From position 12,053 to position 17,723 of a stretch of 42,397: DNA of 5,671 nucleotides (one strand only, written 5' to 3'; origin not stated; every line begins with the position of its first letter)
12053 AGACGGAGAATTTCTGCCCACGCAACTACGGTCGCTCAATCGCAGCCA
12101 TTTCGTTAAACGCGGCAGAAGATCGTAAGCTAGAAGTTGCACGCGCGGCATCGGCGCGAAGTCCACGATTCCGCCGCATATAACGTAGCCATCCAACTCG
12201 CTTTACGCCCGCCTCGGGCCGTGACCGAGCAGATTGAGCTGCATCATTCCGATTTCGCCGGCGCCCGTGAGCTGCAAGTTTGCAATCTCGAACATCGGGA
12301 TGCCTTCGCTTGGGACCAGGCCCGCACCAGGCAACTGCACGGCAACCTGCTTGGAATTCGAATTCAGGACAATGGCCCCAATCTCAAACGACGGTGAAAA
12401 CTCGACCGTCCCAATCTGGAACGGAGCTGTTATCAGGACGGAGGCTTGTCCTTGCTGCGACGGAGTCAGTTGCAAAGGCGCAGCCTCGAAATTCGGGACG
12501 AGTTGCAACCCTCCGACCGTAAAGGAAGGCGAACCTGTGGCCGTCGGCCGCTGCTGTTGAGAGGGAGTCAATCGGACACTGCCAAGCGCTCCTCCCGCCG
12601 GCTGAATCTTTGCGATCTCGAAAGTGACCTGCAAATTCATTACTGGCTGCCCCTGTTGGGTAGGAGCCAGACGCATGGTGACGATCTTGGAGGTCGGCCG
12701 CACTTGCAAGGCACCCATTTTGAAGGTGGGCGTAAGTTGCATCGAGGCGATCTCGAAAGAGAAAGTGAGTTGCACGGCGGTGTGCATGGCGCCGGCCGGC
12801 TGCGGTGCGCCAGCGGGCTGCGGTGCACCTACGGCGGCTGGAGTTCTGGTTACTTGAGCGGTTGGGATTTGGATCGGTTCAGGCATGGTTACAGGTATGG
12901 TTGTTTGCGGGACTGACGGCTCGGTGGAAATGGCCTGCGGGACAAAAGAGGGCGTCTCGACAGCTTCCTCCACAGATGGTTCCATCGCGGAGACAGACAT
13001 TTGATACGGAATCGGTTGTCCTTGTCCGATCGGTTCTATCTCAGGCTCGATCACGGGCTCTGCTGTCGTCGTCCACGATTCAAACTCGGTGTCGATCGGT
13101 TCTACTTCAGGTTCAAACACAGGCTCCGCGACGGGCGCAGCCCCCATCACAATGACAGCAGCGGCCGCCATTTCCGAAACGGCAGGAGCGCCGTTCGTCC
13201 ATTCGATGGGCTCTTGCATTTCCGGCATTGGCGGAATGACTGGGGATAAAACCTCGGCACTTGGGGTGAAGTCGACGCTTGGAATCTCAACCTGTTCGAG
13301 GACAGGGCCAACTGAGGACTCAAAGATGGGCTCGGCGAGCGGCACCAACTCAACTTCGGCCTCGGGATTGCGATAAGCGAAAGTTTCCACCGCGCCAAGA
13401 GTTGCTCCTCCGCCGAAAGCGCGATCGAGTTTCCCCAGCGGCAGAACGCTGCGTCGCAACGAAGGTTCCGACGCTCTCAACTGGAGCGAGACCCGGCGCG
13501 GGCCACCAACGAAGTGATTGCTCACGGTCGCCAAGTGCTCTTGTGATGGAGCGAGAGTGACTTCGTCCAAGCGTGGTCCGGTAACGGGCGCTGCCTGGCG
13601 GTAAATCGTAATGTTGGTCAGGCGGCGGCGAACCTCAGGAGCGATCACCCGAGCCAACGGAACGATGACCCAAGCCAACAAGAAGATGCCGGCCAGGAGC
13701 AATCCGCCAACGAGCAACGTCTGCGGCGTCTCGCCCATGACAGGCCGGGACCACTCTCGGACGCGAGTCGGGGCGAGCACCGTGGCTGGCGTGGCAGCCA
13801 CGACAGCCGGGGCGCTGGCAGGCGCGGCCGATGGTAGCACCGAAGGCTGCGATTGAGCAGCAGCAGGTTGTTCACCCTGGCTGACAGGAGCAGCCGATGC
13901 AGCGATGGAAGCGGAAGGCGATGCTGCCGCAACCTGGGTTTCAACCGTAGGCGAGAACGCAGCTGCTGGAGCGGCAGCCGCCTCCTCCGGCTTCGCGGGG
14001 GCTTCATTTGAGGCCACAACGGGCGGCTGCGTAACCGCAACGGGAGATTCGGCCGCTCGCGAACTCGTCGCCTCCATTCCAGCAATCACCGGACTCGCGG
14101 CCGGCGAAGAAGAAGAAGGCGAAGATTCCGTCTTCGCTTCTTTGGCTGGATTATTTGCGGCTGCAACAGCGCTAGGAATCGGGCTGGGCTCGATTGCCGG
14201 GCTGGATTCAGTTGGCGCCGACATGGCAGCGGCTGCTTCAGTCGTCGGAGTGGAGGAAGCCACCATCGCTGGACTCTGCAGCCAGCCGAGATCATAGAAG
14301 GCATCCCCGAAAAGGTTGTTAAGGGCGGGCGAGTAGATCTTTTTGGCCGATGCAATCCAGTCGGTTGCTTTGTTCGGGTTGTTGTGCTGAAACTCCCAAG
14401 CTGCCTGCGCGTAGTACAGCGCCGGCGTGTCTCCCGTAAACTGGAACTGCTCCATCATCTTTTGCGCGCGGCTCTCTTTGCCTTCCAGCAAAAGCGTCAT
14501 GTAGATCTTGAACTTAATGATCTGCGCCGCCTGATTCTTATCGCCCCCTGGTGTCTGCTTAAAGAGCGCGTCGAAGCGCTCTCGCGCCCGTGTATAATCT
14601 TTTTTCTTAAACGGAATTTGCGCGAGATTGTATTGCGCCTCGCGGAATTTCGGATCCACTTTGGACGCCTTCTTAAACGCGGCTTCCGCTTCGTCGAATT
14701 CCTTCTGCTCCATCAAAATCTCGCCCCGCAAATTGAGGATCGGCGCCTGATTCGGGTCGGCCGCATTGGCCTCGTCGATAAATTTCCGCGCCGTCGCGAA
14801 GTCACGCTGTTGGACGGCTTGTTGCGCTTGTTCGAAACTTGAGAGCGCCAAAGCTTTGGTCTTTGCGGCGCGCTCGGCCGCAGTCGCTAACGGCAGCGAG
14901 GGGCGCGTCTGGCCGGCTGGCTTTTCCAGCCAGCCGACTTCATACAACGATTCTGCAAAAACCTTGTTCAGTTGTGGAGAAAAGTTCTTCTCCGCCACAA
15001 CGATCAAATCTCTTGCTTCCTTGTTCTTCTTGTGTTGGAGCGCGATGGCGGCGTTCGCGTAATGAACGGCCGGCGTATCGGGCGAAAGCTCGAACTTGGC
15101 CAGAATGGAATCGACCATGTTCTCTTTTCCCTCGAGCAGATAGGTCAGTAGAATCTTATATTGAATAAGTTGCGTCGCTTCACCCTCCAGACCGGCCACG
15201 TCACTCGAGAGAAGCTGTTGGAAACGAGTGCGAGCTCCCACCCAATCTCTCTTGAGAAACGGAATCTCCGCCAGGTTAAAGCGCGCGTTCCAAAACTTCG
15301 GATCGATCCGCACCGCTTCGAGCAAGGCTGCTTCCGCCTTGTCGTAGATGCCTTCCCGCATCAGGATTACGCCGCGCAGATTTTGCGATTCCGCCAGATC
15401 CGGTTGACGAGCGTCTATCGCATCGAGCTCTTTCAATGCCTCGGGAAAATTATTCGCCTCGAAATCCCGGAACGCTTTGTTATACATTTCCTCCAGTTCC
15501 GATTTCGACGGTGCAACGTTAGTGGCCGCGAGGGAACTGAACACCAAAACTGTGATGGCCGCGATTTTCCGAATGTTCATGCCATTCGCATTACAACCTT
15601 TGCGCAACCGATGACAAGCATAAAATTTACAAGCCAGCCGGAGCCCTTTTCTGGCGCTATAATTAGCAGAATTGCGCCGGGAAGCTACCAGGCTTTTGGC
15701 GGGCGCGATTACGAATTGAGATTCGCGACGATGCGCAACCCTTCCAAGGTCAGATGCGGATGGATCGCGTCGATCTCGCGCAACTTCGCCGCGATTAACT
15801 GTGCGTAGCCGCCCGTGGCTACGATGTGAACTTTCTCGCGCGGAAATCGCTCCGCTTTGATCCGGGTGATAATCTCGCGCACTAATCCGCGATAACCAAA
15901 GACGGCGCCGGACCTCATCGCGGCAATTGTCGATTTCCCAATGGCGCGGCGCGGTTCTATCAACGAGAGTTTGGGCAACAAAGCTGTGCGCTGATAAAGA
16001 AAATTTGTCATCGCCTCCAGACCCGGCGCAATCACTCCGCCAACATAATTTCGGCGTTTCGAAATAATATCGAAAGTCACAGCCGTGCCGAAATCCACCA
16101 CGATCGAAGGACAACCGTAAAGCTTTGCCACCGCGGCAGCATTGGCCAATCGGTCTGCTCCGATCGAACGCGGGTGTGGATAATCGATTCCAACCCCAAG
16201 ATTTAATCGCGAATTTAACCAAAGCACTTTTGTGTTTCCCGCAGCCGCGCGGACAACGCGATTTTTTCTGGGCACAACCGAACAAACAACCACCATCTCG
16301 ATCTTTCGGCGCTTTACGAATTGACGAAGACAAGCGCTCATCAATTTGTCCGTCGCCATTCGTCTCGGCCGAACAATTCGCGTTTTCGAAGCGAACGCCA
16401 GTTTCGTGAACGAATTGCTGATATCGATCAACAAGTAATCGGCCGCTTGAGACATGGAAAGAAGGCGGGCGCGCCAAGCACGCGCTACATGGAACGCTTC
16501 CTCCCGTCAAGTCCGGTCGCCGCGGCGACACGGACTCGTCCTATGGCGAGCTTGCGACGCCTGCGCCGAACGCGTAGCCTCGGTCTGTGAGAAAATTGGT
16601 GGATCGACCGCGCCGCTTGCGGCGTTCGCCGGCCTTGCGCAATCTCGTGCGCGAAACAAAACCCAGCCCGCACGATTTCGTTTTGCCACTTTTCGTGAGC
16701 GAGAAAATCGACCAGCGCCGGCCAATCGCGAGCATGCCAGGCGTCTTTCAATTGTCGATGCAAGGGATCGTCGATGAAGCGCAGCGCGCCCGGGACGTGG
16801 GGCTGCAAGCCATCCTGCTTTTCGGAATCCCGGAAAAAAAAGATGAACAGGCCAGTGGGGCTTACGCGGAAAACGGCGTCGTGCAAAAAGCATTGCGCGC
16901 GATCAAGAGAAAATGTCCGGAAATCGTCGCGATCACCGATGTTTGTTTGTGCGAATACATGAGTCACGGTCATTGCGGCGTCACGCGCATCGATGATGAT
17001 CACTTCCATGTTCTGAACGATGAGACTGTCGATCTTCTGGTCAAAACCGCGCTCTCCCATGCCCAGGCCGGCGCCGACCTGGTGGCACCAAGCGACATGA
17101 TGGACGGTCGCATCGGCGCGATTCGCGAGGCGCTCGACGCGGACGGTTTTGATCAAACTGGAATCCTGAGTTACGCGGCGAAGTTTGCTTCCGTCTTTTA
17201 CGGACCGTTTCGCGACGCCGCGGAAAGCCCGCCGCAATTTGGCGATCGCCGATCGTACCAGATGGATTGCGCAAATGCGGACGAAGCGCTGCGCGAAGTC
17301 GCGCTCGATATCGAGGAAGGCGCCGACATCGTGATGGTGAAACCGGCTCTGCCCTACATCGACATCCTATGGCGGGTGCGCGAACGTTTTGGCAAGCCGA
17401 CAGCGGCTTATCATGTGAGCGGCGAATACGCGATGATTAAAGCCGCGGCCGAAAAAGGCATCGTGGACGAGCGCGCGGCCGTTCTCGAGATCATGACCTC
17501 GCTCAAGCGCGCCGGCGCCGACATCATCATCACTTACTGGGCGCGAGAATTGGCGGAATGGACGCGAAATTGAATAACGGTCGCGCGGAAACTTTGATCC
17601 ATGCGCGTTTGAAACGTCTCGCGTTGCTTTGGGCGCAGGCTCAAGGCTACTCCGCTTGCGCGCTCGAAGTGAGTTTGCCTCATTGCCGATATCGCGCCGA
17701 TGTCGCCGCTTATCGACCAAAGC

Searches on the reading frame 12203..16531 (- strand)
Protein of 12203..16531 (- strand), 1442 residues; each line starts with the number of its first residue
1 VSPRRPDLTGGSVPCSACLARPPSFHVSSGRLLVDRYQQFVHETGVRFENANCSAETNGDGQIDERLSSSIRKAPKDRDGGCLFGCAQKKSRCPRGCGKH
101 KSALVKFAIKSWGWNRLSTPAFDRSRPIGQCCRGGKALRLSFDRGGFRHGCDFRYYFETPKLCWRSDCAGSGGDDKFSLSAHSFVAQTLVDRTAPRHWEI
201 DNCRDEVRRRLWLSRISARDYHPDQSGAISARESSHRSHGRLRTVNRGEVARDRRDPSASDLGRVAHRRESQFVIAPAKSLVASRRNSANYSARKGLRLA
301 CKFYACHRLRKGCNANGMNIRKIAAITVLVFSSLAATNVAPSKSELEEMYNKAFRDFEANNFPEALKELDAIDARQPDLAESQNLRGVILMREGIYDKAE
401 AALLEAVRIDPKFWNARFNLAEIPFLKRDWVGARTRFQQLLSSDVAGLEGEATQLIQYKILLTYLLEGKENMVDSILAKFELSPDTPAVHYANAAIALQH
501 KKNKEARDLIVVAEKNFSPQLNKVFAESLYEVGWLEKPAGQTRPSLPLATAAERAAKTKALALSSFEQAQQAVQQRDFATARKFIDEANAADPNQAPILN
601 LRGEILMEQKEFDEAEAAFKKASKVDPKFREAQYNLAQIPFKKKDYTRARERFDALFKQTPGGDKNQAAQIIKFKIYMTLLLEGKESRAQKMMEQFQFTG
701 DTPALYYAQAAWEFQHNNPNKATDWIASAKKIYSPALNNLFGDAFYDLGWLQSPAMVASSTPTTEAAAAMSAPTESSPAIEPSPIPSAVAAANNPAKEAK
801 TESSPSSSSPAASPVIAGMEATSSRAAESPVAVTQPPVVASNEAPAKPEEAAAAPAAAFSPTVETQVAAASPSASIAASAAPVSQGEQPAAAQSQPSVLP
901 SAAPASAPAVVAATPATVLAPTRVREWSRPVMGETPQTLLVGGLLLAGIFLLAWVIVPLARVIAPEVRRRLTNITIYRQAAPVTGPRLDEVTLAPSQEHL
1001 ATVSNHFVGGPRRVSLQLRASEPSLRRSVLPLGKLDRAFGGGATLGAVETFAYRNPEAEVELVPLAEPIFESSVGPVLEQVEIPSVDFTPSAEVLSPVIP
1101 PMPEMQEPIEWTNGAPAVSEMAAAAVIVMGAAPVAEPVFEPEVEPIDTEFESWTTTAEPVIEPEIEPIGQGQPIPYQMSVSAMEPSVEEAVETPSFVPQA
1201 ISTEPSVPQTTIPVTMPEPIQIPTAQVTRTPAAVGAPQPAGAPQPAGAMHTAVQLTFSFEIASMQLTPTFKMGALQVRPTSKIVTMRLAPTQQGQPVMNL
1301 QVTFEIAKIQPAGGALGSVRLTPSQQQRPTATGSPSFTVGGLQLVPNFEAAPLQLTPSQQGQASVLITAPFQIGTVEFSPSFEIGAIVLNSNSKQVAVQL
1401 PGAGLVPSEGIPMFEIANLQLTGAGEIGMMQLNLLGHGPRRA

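Call 9: search_protein_families(library=pfam, proteins=[window:12203-16531:-], max_evalue=0.001)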
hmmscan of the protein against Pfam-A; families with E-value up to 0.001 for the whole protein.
window:12203-16531:- (1442 aa): 15 families
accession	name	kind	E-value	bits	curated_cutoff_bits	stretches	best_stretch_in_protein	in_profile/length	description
PF14559.12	TPR_19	-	1.3e-17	64.3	25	2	606-662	1-57/68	Tetratricopeptide repeat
PF13432.12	TPR_16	-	3.4e-17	63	32.7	3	602-663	3-64/65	Tetratricopeptide repeat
PF07719.23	TPR_2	-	4.3e-16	58.1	27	2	597-628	2-33/34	Tetratricopeptide repeat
PF00515.34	TPR_1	-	1.2e-13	50.6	27.8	1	596-629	1-34/34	Tetratricopeptide repeat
PF13181.12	TPR_8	-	3e-11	43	25.7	1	596-628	1-33/34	Tetratricopeptide repeat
PF13428.12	TPR_14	-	8.7e-11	41.8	23.5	0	600-639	5-44/44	Tetratricopeptide repeat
PF13414.12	TPR_11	-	5.5e-10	39.2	26.8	1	603-641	1-39/42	TPR repeat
PF13431.12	TPR_17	-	3.3e-08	33.6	24.4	0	586-617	3-34/34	Tetratricopeptide repeat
PF12895.13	ANAPC3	-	3.3e-07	30.9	27.2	0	551-622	11-82/82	Anaphase-promoting complex, cyclosome, subunit 3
PF24575.1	TPR_Slam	-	2e-06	28.6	35.2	0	571-653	21-104/104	Surface lipoprotein assembly modifier, N-terminal TPR repeats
PF13424.12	TPR_12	-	3.4e-06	27.6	30.1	0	596-624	3-31/77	Tetratricopeptide repeat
PF09976.15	TPR_21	-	7.7e-05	22.9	25.5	0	548-624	99-174/193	Tetratricopeptide repeat-like domain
PF23914.1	TPR_CcmH_CycH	-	7.8e-05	23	42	0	601-656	55-113/158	Cytochrome c-type biogenesis protein H TPR domain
PF25062.1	ARM_TT21_N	-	0.00031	21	40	0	481-615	93-221/222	Tetratricopeptide repeat protein 21 N-terminal ARM repeat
PF25064.1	ARM_TT21_5th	-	0.00063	20.5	27.8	0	631-731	2-100/117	TT21 fifth ARM repeats domain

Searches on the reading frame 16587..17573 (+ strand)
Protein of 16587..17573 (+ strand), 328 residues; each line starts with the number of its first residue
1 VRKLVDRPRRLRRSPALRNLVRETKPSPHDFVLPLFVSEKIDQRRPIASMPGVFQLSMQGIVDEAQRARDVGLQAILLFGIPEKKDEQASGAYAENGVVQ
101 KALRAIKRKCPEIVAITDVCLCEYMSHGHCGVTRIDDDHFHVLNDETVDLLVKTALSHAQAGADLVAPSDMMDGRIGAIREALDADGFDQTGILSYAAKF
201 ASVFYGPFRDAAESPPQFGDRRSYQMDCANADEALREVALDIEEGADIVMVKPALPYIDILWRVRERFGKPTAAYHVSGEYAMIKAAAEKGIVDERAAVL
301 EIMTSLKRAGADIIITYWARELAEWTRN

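Call 9: search_protein_families(library=pfam, proteins=[window:16587-17573:+], max_evalue=0.001)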
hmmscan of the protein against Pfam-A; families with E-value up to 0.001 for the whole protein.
window:16587-17573:+ (328 aa): 1 family
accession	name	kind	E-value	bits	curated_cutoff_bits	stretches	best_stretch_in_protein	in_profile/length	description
PF00490.27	ALAD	-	3.7e-147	490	24.6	1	6-325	2-317/317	Delta-aminolevulinic acid dehydratase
